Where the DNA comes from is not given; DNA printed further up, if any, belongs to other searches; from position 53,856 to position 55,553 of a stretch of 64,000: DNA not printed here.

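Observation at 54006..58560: Fic-like gene with a degenerate active-site motif overlapping a SIR2-APAZ / short-pAgo pair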

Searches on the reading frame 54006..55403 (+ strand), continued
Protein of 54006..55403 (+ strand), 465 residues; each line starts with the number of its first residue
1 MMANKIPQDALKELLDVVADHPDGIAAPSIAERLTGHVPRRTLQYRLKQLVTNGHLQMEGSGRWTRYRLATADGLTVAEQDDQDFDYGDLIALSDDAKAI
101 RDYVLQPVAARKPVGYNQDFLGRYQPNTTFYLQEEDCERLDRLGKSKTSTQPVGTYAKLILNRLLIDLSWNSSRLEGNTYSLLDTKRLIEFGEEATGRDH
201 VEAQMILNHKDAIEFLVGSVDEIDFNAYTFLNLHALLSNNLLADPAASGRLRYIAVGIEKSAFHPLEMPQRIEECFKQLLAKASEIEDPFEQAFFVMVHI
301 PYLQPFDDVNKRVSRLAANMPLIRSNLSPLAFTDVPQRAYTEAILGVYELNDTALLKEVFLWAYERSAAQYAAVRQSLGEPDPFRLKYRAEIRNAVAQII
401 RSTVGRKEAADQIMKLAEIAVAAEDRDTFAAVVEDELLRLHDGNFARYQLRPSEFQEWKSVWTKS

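Call 29: search_solved_structures(query=A1, max_evalue=0.01, show_alignments=3)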
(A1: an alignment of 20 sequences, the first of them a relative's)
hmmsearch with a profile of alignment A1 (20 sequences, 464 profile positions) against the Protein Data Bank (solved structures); distinct sequences matched with E-value up to 0.01: 12.
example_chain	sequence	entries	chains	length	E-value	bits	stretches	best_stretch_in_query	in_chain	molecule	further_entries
5jj6_A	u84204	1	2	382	6.8e-09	38.5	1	169-352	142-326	Adenosine monophosphate-protein transferase FICD homolog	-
6i7j_A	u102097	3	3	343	4e-08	36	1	166-339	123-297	Adenosine monophosphate-protein transferase FICD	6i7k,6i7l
7b7z_A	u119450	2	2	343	5.4e-08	35.5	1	166-339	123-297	Protein adenylyltransferase FICD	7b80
5jj7_A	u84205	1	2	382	6.4e-08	35.3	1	171-352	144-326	Adenosine monophosphate-protein transferase FICD homolog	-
6i7g_A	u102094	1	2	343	7.2e-08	35.1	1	166-339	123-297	Adenosine monophosphate-protein transferase FICD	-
4u04_A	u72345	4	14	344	7.3e-08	35.1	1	166-339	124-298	Adenosine monophosphate-protein transferase FICD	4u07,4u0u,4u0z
6i7h_A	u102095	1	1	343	1.5e-07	34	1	166-339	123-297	Adenosine monophosphate-protein transferase FICD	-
6i7i_A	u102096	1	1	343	1.6e-07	34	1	166-339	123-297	Adenosine monophosphate-protein transferase FICD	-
6zmd_B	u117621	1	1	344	3.3e-07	32.9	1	169-340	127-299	Protein adenylyltransferase FICD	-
9yz5_A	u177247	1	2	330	6.1e-07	32.1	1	169-339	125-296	Protein adenylyltransferase FICD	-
4u0s_A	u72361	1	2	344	6.8e-07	31.9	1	169-339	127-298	Adenosine monophosphate-protein transferase FICD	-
3cuc_A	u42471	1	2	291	0.0082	18.5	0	162-198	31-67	Protein of unknown function with a Fic domain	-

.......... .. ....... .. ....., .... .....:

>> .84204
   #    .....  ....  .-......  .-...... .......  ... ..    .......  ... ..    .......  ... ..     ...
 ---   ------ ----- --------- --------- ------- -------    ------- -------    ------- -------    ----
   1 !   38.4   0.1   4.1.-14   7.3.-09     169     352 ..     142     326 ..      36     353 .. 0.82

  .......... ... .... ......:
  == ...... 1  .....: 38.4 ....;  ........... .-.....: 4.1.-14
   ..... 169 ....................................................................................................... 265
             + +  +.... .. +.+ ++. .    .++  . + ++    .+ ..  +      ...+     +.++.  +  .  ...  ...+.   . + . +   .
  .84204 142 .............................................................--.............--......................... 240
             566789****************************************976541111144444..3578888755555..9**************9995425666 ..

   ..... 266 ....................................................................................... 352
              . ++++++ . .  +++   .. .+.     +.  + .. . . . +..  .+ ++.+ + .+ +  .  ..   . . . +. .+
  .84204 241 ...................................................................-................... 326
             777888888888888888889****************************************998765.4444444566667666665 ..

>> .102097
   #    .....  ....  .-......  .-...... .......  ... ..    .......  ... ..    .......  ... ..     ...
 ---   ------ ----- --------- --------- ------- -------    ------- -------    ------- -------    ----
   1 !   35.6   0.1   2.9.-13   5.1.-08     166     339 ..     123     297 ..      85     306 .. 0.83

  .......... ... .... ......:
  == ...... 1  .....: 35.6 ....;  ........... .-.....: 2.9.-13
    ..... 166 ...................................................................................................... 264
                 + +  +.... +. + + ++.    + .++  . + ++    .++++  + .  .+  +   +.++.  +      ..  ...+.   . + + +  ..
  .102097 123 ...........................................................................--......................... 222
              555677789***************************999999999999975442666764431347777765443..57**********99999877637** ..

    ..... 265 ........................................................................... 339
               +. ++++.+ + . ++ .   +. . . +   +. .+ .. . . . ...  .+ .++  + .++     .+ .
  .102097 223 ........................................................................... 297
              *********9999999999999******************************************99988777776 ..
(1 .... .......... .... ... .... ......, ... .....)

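Call 40: search_protein_families(library=padloc, proteins=[L023:8121-9899:+, L023:9896-11413:+, L067:11344-13110:+, L033:11425-12855:+, L033:12852-13628:+, L027:10443-11141:+, L040:11472-12446:+, L005:11246-12457:+, L059:2572-3531:+, L034:6090-7508:+], max_evalue=0.00001)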
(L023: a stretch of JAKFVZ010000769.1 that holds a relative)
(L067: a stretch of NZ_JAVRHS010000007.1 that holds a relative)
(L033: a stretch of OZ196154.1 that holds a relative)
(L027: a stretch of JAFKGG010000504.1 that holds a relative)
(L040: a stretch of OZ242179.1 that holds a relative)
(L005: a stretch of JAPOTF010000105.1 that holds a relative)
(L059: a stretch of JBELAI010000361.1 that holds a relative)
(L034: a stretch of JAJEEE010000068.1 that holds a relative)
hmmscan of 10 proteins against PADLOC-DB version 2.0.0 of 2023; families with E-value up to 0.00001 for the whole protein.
L023:8121-9899:+ (592 aa): 68 families (the best 25 are shown)
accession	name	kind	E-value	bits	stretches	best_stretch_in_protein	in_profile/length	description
PDLC04168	GajA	-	3.3e-74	248.6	1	17-560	3-546/570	-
PDLC04169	GajA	-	9.2e-26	89.2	1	160-561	5-411/434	-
PDLC02980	AriA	-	1.3e-19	69.3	1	233-332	220-303/304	-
PDLC00086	GajA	-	1.4e-18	65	1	281-411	292-441/600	AAA ATPase domain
PDLC04608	PDC-M38A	-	2.2e-16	58.5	1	17-70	4-57/367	-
PDLC00271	PtuA1|PtuA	-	2.1e-15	55.2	2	18-66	3-51/421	AAA ATPase domain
PDLC02336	AbiLi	-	1.2e-14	52.6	1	18-69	2-53/340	AbiLi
PDLC04170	GajA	-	1.3e-14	51.8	1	21-411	6-413/565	-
PDLC00096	GajA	-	2.7e-14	50.8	1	286-409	284-424/630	AAA ATPase domain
PDLC02913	ATPase_I-A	-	4.5e-14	50.4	1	16-66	52-102/508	-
PDLC04611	PDC-M38A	-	7.9e-14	50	1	19-71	3-55/383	-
PDLC00099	GajA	-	1.2e-13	49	2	20-87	5-78/626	AAA ATPase domain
PDLC00299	PtuA1|PtuA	-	4.7e-13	46.9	1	17-65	54-102/535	AAA ATPase domain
PDLC00311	PtuA1|PtuA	-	4.1e-12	43.8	0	290-338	306-357/455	AAA ATPase domain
PDLC00278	PtuA1|PtuA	-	7.3e-12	43.3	0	293-344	290-343/436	AAA ATPase domain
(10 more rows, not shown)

L023:9896-11413:+ (505 aa): 35 families (the best 25 are shown)
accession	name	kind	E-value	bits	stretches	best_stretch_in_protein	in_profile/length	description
PDLC04173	GajB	-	6.6e-56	188.2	1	17-496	12-464/471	-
PDLC04171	GajB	-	4.9e-23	79.8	1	19-242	16-233/392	-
PDLC03802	RTasHel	-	9.1e-18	62.4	2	109-173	170-234/675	DRT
PDLC04172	GajB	-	4e-16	57.1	1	18-227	9-213/505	-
PDLC00119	GajB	-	1.3e-15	55.4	2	443-496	485-545/565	UrvD helicase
PDLC00104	GajB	-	3.7e-15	53.7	1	107-173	141-206/574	UrvD helicase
PDLC00117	GajB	-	1.8e-14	51.2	1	444-496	516-576/604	UrvD helicase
PDLC00103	GajB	-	2.5e-14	51.1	1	445-497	523-579/612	UrvD helicase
PDLC00112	GajB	-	2.6e-14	50.7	1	121-173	201-253/581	UrvD helicase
PDLC00107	GajB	-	5.9e-14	49.6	0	108-173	192-257/587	UrvD helicase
PDLC00109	GajB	-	4.7e-13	46.4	0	14-86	6-77/647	UrvD helicase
PDLC00122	GajB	-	8.3e-13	46.1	0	422-495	403-473/502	UrvD helicase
PDLC00144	GajB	-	1.3e-12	45.1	1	445-498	470-524/559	UrvD helicase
PDLC00143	GajB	-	1.4e-12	45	1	113-190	182-261/632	UrvD helicase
PDLC00132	GajB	-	9.6e-12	42.3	0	17-100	19-106/625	UrvD helicase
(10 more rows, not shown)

L067:11344-13110:+ (588 aa): 61 families (the best 25 are shown)
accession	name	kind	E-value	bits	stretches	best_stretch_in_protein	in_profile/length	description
PDLC04168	GajA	-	2.1e-67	226.1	1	13-556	3-546/570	-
PDLC04169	GajA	-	5.1e-22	76.9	1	157-559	6-413/434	-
PDLC00086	GajA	-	2.5e-17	60.9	1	254-384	269-412/600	AAA ATPase domain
PDLC04170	GajA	-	2.2e-16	57.6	1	15-475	4-479/565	-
PDLC00096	GajA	-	1.7e-14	51.5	1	282-409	284-428/630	AAA ATPase domain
PDLC02980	AriA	-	2.3e-14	52.1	1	261-328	232-303/304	-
PDLC04611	PDC-M38A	-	4.7e-13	47.4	1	17-66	5-54/383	-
PDLC00271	PtuA1|PtuA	-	6.2e-13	47.1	0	14-61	3-50/421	AAA ATPase domain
PDLC04135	mad3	-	1.1e-12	46.2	1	270-333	267-332/374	mads_3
PDLC02913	ATPase_I-A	-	2.3e-12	44.8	0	272-344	348-423/508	-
PDLC00071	GajA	-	5.5e-12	43.3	1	16-62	5-51/588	AAA ATPase domain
PDLC00067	GajA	-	7.3e-12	42.5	1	280-407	298-437/604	AAA ATPase domain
PDLC02336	AbiLi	-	1.1e-11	42.9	0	15-63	3-50/340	AbiLi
PDLC04608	PDC-M38A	-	1.7e-11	42.4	0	13-66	4-57/367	-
PDLC00099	GajA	-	2.6e-11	41.2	0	16-85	5-80/626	AAA ATPase domain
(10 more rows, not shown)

L033:11425-12855:+ (476 aa): 0 families

L033:12852-13628:+ (258 aa): 0 families

L027:10443-11141:+ (232 aa): 0 families

L040:11472-12446:+ (324 aa): 0 families

L005:11246-12457:+ (403 aa): 0 families

L059:2572-3531:+ (319 aa): 0 families

L034:6090-7508:+ (472 aa): 0 families

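Call 41: search_protein_families(library=pfam, proteins=[L023:8121-9899:+, L023:9896-11413:+, L067:11344-13110:+, L033:11425-12855:+, L033:12852-13628:+, L027:10443-11141:+, L040:11472-12446:+, L005:11246-12457:+, L059:2572-3531:+, L034:6090-7508:+], max_evalue=0.0001)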
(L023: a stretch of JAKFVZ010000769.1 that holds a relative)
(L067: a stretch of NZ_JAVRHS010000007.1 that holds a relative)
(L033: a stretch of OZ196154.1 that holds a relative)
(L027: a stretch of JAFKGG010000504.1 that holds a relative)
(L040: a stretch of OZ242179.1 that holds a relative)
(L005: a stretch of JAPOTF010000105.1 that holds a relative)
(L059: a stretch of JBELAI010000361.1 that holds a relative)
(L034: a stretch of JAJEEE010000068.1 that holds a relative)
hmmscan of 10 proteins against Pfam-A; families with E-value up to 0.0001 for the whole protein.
L023:8121-9899:+ (592 aa): 4 families
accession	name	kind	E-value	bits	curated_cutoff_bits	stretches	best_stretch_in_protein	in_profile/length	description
PF13304.12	AAA_21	-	2.6e-18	67.5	27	1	254-332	221-303/304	AAA domain, putative AbiEii toxin, Type IV TA system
PF13175.12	AAA_15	-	4.5e-10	40.1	32.1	0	242-329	291-371/374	AAA ATPase domain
PF02463.25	SMC_N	-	6.1e-09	36.1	40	0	274-338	140-208/220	RecF/RecN/SMC N terminal domain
PF13476.12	AAA_23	-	1.9e-06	29.1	27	1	20-71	1-52/201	AAA domain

L023:9896-11413:+ (505 aa): 6 families
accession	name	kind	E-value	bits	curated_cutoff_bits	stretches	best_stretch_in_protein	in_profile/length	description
PF13538.12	UvrD_C_2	-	5.9e-12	45.7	27.4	1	445-493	4-52/52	UvrD-like helicase C-terminal domain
PF00580.27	UvrD-helicase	-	8.8e-11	42.4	23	1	105-173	186-254/271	UvrD/REP helicase N-terminal domain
PF13361.12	UvrD_C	-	1.8e-09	37.9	25.6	1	444-496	288-349/350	UvrD-like helicase C-terminal domain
PF13245.12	AAA_19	-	1.9e-07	31.7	25.1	1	12-172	9-131/134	AAA domain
PF13604.12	AAA_30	-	7.4e-06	26.3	27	1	5-169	9-127/191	AAA domain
PF01443.25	Viral_helicase1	-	3e-05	24.4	21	0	445-492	179-226/228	Viral superfamily 1 RNA helicase core domain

L067:11344-13110:+ (588 aa): 5 families
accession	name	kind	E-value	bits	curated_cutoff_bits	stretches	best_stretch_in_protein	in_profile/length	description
PF13304.12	AAA_21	-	3.4e-15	57.3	27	1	258-328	229-303/304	AAA domain, putative AbiEii toxin, Type IV TA system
PF13175.12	AAA_15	-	1.8e-09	38.2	32.1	0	258-326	292-372/374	AAA ATPase domain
PF02463.25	SMC_N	-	1.2e-08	35.1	40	0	270-334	140-208/220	RecF/RecN/SMC N terminal domain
PF13476.12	AAA_23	-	1.1e-05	26.6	27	1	16-70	1-55/201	AAA domain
PF13555.12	AAA_29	-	5.7e-05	23.2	27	0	22-62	12-50/61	P-loop containing region of AAA domain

L033:11425-12855:+ (476 aa): 0 families

L033:12852-13628:+ (258 aa): 0 families

L027:10443-11141:+ (232 aa): 0 families

L040:11472-12446:+ (324 aa): 1 family
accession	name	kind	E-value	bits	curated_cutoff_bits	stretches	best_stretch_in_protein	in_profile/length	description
PF05721.19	PhyH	-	3.7e-19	70.3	22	1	55-253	2-211/213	Phytanoyl-CoA dioxygenase (PhyH)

L005:11246-12457:+ (403 aa): 1 family
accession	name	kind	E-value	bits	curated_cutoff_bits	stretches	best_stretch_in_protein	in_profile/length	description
PF06224.18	AlkZ-like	-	9.7e-59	200.1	25.9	1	53-391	1-328/329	DNA glycosylase AlkZ-like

L059:2572-3531:+ (319 aa): 2 families
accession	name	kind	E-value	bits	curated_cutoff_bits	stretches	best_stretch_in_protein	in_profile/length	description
PF00392.27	GntR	-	1.4e-14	53.9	27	1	29-91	2-64/64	Bacterial regulatory proteins, gntR family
PF01325.25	Fe_dep_repress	-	4.8e-05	23.9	26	1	50-89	21-60/60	Iron dependent repressor, N-terminal DNA binding domain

L034:6090-7508:+ (472 aa): 0 families

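Call 42: search_protein_representatives(protein=window:54006-55403:+)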
Query: 465 residues. Proteins with E-value up to 0.001 (for the whole library): 4087; up to 1e-10: 2077; up to 1e-30: 798. The best 150 are listed.
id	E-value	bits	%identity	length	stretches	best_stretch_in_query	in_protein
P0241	2.0e-151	521.4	51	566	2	9-462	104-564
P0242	5.8e-149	513.3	53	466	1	3-462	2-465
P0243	1.4e-147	508.7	54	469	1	10-463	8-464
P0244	7.6e-146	503.0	53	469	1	4-462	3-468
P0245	2.3e-140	485.0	51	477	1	2-464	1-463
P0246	6.6e-133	460.4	56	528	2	90-462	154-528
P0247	3.6e-132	458.0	52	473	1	11-460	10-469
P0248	1.8e-128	445.8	52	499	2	96-463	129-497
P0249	3.4e-126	438.3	48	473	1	6-459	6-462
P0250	1.9e-125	435.8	50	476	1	27-460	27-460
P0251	1.5e-124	432.8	50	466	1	13-460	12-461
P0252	1.8e-124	432.6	48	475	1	4-461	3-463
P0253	3.2e-124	431.8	51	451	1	14-459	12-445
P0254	3.4e-124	431.7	47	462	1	14-459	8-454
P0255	6.5e-124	430.7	49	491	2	86-463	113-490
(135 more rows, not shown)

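Call 54: predict_structure(alignment_id=A3)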
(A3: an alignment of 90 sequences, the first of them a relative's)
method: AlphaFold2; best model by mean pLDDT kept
length: 465 residues; sequences in the alignment: 90
mean_pLDDT: 94.0   pTM: 0.82
mean pLDDT of the five models: 94.0, 92.9, 92.6, 92.5, 91.9
residues with pLDDT >= 90: 409; 70-90: 38; 50-70: 13; < 50: 5
segments of 3 or more residues with pLDDT < 50: none
pLDDT, mean of each block of 10 residues (from residue 1): 73 97 97 96 94 91 93 58 73 98 97 98 98 98 87 85 95 95 94 94 97 96 97 98 97 96 98 98 98 99 98 98 97 96 98 99 98 89 91 98 96 98 97 97 96 98 86
secondary structure, 60 per line:
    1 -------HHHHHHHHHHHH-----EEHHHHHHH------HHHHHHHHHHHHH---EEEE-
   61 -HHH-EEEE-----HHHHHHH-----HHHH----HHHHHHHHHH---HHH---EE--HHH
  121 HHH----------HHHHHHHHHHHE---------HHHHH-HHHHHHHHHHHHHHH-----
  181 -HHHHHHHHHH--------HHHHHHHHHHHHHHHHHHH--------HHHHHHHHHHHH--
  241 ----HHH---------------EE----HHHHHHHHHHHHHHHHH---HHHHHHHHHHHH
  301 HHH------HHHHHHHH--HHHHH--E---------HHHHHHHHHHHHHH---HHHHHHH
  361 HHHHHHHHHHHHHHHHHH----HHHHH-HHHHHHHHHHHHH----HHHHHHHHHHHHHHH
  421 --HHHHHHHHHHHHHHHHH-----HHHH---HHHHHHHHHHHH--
elements in order: H8-19 H27-33 H40-52 E56-59 E66-69 H75-81 H87-90 H95-104 H118-123 H134-144 H155-159 H161-175 H182-191 H200-218 H227-238 H269-285 H289-303 H310-317 H320-324 H337-350 H354-378 H383-387 H389-401 H406-420 H423-439 H445-448 H452-463

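Call 56: fold_search(model_id=the predicted structure, library=pdb)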
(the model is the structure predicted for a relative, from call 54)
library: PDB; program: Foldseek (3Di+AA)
matches with E <= 10: 885; with E <= 0.001: 42
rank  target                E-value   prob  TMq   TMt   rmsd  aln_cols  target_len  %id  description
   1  6i7k                  2.8e-07  1.00  0.42  0.57  18.4       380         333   16  Crystal structure of monomeric FICD mutant L258D complexed with MgATP (released 2019-09-25)
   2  6i7l                  3.1e-07  1.00  0.43  0.58  18.4       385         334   16  Crystal structure of monomeric FICD mutant L258D complexed with MgAMP-PNP (released 2019-09-25)
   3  4u0z_H                4.8e-07  1.00  0.41  0.59   3.8       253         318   18  Eukaryotic Fic Domain containing protein with bound APCPP (released 2014-12-10)
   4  4u0z_D                5.3e-07  1.00  0.43  0.60   3.7       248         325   18  Eukaryotic Fic Domain containing protein with bound APCPP (released 2014-12-10)
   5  4u0z_G                6.0e-07  1.00  0.43  0.61   3.6       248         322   18  Eukaryotic Fic Domain containing protein with bound APCPP (released 2014-12-10)
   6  6i7i                  6.3e-07  1.00  0.44  0.59   3.6       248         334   18  Crystal structure of dimeric FICD mutant K256A complexed with MgATP (released 2019-09-25)
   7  4u0z_C                6.3e-07  1.00  0.43  0.60   3.9       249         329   18  Eukaryotic Fic Domain containing protein with bound APCPP (released 2014-12-10)
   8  4u0z_E                6.6e-07  1.00  0.43  0.60   3.6       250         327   19  Eukaryotic Fic Domain containing protein with bound APCPP (released 2014-12-10)
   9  5jj6_B                6.6e-07  1.00  0.40  0.54  14.1       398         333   18  Fic-1 (aa134 - 508) from C. elegans (released 2016-06-01)
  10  4u0s_B                7.2e-07  1.00  0.43  0.60   3.6       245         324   18  Structure of Eukaryotic fic domain containing protein with ADP (released 2014-12-10)
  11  4u0z_B                7.5e-07  1.00  0.43  0.60   3.6       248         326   18  Eukaryotic Fic Domain containing protein with bound APCPP (released 2014-12-10)
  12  6i7g_B                7.5e-07  1.00  0.44  0.59   4.1       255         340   18  Crystal structure of dimeric wild type FICD complexed with ATP (released 2019-09-25)
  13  4u07_A                7.8e-07  1.00  0.45  0.64   3.3       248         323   18  ATP bound to eukaryotic FIC domain containing protein (released 2014-12-10)
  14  7b7z_A                9.8e-07  1.00  0.42  0.56   6.2       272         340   16  DeAMPylation complex of monomeric FICD and AMPylated BiP (state 1) (released 2021-07-07)
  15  4u0u_A                1.0e-06  1.00  0.44  0.59   4.1       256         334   19  Wild type eukaryotic fic domain containing protein with ADP (released 2014-12-10)
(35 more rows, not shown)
